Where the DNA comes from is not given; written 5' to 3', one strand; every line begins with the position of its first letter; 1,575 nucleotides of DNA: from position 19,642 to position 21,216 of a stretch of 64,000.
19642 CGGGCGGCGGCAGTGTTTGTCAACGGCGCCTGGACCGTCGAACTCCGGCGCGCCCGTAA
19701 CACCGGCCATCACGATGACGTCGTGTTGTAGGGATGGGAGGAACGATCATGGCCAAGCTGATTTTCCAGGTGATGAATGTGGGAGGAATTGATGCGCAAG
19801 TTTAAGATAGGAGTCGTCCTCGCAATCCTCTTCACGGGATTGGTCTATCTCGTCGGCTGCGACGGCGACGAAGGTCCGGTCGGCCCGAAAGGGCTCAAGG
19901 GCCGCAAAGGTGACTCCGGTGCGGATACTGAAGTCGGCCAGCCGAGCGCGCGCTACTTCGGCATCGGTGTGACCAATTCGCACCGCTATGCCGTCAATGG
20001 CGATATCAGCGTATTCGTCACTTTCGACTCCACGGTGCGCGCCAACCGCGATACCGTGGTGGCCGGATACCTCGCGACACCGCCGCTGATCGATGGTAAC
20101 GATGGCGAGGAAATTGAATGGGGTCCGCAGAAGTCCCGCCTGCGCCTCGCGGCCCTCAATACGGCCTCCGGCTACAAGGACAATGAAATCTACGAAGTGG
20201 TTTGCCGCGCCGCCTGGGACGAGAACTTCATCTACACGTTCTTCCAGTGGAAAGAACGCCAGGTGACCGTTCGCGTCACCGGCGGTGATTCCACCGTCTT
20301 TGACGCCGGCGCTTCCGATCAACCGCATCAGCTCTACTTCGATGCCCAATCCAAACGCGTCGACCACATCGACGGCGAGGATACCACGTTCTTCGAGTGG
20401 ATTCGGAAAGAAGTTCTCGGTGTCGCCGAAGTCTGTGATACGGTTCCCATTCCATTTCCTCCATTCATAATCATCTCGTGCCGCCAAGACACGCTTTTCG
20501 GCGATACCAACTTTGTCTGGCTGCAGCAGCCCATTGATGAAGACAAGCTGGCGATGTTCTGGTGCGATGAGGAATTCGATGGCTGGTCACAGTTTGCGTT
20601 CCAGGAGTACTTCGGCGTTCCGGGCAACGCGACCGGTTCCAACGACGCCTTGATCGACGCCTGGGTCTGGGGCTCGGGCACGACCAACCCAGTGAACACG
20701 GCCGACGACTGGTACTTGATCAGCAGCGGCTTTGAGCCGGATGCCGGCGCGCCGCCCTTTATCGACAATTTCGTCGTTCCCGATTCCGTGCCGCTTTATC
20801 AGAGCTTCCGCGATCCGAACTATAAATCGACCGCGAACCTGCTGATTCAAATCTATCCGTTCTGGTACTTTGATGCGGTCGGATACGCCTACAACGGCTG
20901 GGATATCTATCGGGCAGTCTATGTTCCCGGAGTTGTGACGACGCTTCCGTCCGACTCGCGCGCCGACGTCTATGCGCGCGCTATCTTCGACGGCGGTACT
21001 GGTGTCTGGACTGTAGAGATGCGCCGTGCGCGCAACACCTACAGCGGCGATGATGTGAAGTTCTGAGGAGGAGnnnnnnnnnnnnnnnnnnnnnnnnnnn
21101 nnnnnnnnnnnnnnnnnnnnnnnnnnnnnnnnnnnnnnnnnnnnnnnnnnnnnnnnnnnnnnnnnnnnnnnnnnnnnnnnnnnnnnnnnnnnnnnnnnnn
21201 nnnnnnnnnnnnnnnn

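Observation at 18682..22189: Tandem triplet of lipoproteins, each with a short collagen-like Gly-X-Y stalk and a DOMON/EB_dh-like domain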

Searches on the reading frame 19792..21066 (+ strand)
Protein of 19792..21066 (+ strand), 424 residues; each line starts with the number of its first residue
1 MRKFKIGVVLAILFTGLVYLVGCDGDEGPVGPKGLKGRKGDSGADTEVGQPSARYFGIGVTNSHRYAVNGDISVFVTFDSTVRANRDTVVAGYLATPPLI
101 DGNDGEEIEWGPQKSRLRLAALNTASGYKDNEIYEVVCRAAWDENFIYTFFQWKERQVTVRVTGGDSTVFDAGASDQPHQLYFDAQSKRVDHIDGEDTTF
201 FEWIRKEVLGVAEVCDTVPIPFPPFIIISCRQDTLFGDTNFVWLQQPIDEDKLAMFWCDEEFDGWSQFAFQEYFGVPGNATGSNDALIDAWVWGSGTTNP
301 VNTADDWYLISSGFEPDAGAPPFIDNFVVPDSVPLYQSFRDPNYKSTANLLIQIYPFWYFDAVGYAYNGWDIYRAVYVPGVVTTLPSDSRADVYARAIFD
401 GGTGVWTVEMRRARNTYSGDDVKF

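Call 3: search_protein_families(library=pfam, proteins=[window:19792-21066:+], max_evalue=1)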
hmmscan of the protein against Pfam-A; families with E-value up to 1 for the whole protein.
window:19792-21066:+ (424 aa): 2 families
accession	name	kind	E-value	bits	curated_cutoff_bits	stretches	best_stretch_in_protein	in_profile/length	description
PF09459.16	EB_dh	-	1.7e-10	41.8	33.3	1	123-424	18-211/236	Ethylbenzene dehydrogenase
PF01391.23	Collagen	-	0.0048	17.1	27.2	1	23-50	5-32/60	Collagen triple helix repeat (20 copies)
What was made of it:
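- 19792..21066 (+): Gene B: lipoprotein, 7 Gly-X-Y triplets, haem-motif-less EB_dh head with an insertion of about 50 aa modelled at low confidence (424 aa). Pfam EB_dh 41.8 bits (call 3).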

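Call 4: search_protein_families(library=ncbifam, proteins=[window:19792-21066:+], max_evalue=1)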
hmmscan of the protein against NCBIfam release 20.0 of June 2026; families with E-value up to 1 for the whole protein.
window:19792-21066:+ (424 aa): 3 families
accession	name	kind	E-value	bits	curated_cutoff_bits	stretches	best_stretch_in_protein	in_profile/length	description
NF046116.1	adhesin_Lcl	equivalog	0.0018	16.9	500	1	20-47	172-199/431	collagen-like adhesin Lcl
NF038329.2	gly_rich_SclB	equivalog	0.029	13.3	325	1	22-50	162-190/442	LPXTG-anchored collagen-like adhesin Scl2/SclB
NF038330.1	adhesin_SclA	exception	0.16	11.5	400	1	24-50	116-142/405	LPXTG-anchored collagen-like adhesin Scl1/SclA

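Call 78: predict_structure(alignment_id=A7)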
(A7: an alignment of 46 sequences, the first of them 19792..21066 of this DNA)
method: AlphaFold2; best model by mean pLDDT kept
length: 424 residues; sequences in the alignment: 46
mean_pLDDT: 82.8   pTM: 0.75
mean pLDDT of the five models: 82.8, 81.2, 80.5, 78.6, 77.9
residues with pLDDT >= 90: 225; 70-90: 110; 50-70: 39; < 50: 50
segments of 3 or more residues with pLDDT < 50: 42-44, 190-194, 197-221, 223-239
pLDDT, mean of each block of 10 residues (from residue 1): 86 89 62 58 60 96 93 95 95 95 94 96 86 97 96 95 88 90 70 48 38 43 44 41 78 95 93 91 88 96 95 92 88 87 86 79 87 88 94 97 97 88 88
secondary structure, 60 per line:
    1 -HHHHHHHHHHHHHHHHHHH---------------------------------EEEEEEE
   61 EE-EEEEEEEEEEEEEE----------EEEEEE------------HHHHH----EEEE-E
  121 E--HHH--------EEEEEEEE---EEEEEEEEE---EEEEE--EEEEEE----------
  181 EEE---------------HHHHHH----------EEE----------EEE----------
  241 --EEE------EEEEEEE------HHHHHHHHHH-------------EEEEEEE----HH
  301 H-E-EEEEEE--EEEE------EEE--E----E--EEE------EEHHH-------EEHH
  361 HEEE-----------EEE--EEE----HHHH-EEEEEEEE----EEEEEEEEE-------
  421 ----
elements in order: H2-20 E54-62 E64-77 E88-93 H106-110 E115-118 E135-142 E146-154 E158-162 E165-170 E181-183 H199-204 E215-217 E228-230 E243-245 E252-258 H265-274 E288-294 E305-310 E313-316 E323-325 E336-338 E362-364 E376-378 E381-383 H388-391 E393-400 E405-413
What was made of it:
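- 19792..21066 (+): AF2 model pLDDT 82.8, with residues 190-239 below 50 (call 78).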

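Call 80: fold_search(model_id=the predicted structure, library=pdb)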
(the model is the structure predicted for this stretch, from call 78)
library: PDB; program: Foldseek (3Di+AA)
matches with E <= 10: 196; with E <= 0.001: 2
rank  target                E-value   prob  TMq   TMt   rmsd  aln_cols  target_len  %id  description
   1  7b04_C                6.5e-05  1.00  0.26  0.37  18.2       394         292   13  Structure of Nitrite oxidoreductase (Nxr) from the anammox bacterium Kuenenia stuttgartiensis. (released 2021-07-14)
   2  2ivf_C                8.3e-04  1.00  0.27  0.49  12.8       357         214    9  Ethylbenzene dehydrogenase from Aromatoleum aromaticum (released 2006-09-14)
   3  7b04_O                1.9e-03  0.97  0.25  0.36  23.2       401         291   13  Structure of Nitrite oxidoreductase (Nxr) from the anammox bacterium Kuenenia stuttgartiensis. (released 2021-07-14)
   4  7nwo                  4.4e-01  0.08  0.12  0.23  18.9       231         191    8  A carbohydrate binding module family 9 (CBM9) from Caldicellulosiruptor kristjanssonii in complex with glucose (released 2021-07-07)
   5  4jpq_A                4.9e-01  0.05  0.13  0.21  20.0       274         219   10  Crystal structure of a putative carbohydrate-binding protein (BACUNI_03838) from Bacteroides uniformis ATCC 8492 at 2. (released 2013-04-17)
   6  7nwn                  5.1e-01  0.10  0.15  0.28  14.5       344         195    9  A carbohydrate binding module family 9 (CBM9) from Caldicellulsiruptor kristjanssonii (released 2021-07-07)
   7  1i82_A                5.7e-01  0.25  0.12  0.25  13.9       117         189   17  FAMILY 9 CARBOHYDRATE-BINDING MODULE FROM THERMOTOGA MARITIMA XYLANASE 10A WITH CELLOBIOSE (released 2001-06-13)
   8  9euf_5                6.8e-01  0.02  0.10  0.09  34.0       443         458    8  Cryo-EM structure of Staphylococcus aureus bacteriophage phi812 baseplate in the pre-contraction state - complete (released 2025-04-09)
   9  4o3w_B                8.5e-01  0.01  0.09  0.07  23.7       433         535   10  Crystal structure of the vaccine antigen Transferrin Binding Protein B (TbpB) mutant Tyr-63-Ala from Actinobacillus su (released 2015-01-14)
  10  4o3w_A                9.5e-01  0.01  0.09  0.08  24.8       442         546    8  Crystal structure of the vaccine antigen Transferrin Binding Protein B (TbpB) mutant Tyr-63-Ala from Actinobacillus su (released 2015-01-14)
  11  5nmr_A                1.1e+00  0.01  0.09  0.07  27.1       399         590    8  Monomeric mouse Sortilin extracellular domain (released 2017-12-06)
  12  1qtp                  1.1e+00  0.01  0.07  0.10  25.2       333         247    7  CRYSTAL STRUCTURE OF THE AP-2 CLATHRIN ADAPTOR ALPHA-APPENDAGE (released 1999-07-12)
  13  9pa8_B                1.3e+00  0.01  0.10  0.08  23.7       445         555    8  NmTbpB and Tf protein complex (released 2026-03-04)
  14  4ldx_A                1.3e+00  0.01  0.05  0.06  26.4       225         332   10  Crystal structure of the DNA binding domain of arabidopsis thaliana auxin response factor 1 (ARF1) in complex with pro (released 2014-02-12)
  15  7tb4_C                1.4e+00  0.01  0.08  0.04  36.4       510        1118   10  Cryo-EM structure of the spike of SARS-CoV-2 Omicron variant of concern (released 2022-01-12)
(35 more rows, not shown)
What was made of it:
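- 19792..21066 (+): Foldseek top hits 7b04_C and 2ivf_C (call 80).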
